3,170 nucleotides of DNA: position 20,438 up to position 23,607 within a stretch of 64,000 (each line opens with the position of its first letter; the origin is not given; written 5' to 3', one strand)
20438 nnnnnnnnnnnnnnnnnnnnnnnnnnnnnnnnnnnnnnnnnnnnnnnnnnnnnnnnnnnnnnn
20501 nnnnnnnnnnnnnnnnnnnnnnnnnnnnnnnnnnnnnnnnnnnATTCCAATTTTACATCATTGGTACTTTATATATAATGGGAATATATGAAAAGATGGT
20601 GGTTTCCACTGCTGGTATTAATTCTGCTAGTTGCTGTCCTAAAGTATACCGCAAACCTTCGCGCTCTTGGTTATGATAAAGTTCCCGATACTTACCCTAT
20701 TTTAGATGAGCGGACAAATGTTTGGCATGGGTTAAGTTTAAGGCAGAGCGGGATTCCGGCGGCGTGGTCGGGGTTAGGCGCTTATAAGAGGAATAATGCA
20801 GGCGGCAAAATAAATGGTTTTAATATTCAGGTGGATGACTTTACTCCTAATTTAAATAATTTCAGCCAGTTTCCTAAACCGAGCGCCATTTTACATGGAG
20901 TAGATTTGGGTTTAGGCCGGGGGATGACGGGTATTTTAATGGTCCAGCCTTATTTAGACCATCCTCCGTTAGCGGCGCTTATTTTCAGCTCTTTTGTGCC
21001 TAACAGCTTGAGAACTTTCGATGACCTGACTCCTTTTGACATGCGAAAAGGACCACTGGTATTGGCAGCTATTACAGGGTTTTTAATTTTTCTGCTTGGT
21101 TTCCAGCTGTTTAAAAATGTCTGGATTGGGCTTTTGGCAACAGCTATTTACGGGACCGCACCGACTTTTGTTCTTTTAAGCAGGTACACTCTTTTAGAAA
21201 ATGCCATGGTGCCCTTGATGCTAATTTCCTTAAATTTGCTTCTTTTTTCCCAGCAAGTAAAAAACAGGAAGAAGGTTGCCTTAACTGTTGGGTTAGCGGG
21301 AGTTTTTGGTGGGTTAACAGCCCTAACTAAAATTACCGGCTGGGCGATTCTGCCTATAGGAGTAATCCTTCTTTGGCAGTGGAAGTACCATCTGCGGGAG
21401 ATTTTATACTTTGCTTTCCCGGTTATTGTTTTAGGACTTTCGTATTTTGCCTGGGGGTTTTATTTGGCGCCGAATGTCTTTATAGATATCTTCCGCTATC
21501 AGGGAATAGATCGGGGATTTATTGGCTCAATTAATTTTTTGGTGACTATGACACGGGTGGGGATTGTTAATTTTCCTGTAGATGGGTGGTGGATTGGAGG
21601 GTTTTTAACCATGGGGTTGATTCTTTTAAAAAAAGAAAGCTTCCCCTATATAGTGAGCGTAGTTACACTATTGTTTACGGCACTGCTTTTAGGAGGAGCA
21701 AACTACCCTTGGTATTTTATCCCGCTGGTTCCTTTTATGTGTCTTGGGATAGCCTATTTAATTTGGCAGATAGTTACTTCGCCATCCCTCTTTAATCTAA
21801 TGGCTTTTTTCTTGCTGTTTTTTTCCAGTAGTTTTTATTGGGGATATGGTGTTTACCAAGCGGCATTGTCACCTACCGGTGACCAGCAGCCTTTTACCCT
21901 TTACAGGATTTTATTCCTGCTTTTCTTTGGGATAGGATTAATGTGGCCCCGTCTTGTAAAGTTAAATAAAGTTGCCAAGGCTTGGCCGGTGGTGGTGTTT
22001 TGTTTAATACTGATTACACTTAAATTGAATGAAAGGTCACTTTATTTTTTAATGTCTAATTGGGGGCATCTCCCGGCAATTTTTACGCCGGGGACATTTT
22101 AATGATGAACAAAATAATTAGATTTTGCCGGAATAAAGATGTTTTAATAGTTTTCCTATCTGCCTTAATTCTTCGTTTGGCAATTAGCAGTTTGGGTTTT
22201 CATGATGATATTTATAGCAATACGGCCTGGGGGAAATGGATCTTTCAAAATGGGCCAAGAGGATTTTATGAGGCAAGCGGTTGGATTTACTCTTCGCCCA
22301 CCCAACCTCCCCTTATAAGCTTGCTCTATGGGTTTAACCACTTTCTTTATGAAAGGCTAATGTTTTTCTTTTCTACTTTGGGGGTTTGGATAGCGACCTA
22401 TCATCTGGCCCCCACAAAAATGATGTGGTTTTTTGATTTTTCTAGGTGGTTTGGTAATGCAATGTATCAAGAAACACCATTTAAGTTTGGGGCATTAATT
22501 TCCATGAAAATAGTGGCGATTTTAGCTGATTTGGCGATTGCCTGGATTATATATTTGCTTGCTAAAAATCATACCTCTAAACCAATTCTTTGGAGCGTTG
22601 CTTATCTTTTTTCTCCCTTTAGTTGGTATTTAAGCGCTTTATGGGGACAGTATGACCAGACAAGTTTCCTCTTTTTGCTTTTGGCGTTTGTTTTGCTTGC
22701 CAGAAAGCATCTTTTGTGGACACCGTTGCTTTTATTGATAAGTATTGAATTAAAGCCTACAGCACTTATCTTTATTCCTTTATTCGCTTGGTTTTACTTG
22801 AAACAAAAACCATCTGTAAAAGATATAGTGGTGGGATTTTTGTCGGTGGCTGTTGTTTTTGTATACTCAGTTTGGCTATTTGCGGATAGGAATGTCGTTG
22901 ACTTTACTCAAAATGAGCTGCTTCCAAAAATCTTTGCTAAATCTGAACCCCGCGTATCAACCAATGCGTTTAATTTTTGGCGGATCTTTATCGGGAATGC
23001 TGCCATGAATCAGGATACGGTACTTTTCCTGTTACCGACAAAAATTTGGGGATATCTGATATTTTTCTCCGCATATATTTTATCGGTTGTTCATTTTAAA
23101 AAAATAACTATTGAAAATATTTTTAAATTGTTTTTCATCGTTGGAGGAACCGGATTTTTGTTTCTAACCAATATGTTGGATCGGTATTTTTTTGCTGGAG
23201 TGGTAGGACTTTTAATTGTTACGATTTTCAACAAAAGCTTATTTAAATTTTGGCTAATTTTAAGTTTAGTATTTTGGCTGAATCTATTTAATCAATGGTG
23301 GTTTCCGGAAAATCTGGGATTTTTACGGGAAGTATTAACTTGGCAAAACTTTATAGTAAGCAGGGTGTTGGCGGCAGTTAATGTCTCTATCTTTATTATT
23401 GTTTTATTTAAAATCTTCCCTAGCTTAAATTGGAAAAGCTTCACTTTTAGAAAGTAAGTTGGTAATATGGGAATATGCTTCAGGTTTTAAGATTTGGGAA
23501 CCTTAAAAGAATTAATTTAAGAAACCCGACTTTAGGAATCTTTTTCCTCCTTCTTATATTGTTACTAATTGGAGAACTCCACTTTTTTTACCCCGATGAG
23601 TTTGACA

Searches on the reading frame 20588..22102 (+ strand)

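Call 8: search_protein_families(library=pfam, proteins=[window:20588-22102:+], max_evalue=0.001)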
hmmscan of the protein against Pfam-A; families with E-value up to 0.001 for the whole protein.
window:20588-22102:+ (504 aa): 1 family
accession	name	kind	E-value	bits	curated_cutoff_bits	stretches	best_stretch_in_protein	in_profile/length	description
PF02366.24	PMT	-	2.5e-10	40.8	22.7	1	144-269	77-204/245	Dolichyl-phosphate-mannose-protein mannosyltransferase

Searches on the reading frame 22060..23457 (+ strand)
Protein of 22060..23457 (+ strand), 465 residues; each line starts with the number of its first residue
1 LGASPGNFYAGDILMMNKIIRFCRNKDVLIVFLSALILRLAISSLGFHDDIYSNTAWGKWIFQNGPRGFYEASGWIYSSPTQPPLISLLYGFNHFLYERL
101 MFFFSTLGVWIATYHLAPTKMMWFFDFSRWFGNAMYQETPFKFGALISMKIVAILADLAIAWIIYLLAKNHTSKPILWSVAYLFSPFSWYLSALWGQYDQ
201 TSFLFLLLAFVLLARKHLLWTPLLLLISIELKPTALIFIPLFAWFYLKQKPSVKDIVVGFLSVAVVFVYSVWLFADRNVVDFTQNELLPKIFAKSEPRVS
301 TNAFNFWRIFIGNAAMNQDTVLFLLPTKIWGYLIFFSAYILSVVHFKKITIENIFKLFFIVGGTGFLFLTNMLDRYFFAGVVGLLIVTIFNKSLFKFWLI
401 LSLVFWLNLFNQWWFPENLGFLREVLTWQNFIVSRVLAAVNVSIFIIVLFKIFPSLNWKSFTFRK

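Call 8: search_protein_families(library=pfam, proteins=[window:22060-23457:+], max_evalue=0.001)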
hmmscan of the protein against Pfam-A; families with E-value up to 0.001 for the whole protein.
window:22060-23457:+ (465 aa): 1 family
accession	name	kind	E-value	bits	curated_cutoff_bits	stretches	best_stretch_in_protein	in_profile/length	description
PF09594.16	GT87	-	3.8e-05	24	25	1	147-334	21-206/237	Glycosyltransferase family 87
